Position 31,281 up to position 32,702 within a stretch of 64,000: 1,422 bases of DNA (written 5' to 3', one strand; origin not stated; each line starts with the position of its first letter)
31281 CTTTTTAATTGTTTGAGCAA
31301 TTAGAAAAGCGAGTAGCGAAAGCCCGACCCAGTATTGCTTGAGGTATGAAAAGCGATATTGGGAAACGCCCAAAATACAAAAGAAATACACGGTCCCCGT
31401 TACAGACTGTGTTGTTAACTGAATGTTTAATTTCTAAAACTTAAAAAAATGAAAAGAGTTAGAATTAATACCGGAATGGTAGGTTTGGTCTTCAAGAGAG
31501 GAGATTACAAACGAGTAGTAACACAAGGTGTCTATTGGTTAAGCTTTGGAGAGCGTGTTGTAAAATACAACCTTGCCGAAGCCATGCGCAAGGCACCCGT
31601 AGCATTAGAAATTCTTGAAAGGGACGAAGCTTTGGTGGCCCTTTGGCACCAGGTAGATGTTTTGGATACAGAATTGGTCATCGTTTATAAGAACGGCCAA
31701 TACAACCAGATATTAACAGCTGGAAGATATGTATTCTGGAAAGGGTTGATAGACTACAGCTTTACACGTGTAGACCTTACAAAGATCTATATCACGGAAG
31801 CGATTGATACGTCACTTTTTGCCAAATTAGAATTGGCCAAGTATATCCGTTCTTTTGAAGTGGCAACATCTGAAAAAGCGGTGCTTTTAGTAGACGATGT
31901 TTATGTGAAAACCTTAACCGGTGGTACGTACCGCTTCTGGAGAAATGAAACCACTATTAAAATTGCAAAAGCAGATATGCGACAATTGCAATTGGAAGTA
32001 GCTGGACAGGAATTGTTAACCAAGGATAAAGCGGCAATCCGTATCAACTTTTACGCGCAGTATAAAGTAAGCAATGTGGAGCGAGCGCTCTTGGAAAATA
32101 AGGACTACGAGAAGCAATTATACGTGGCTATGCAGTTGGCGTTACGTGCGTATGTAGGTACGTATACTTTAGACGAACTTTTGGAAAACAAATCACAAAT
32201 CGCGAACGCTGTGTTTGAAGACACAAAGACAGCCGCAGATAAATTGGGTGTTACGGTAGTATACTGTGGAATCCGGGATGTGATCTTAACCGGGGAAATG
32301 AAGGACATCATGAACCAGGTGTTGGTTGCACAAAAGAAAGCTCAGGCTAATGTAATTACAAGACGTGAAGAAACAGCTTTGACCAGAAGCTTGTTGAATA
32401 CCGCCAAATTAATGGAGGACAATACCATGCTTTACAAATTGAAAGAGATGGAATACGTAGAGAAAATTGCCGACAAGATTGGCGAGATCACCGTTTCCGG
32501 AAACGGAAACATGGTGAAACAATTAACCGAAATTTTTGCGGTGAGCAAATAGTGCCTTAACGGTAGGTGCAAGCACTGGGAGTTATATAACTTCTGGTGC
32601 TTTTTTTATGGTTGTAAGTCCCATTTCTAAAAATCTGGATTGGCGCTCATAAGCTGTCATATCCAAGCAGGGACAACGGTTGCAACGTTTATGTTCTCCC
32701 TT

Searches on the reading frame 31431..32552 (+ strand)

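Call 13: search_protein_families(library=pfam, proteins=[window:31431-32552:+], max_evalue=0.001)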
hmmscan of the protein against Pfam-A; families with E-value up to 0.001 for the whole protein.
window:31431-32552:+ (373 aa): 1 family
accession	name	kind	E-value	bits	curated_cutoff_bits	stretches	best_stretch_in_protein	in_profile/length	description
PF01145.31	Band_7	-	4.1e-26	92.5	23.6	1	143-314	2-175/176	SPFH domain / Band 7 family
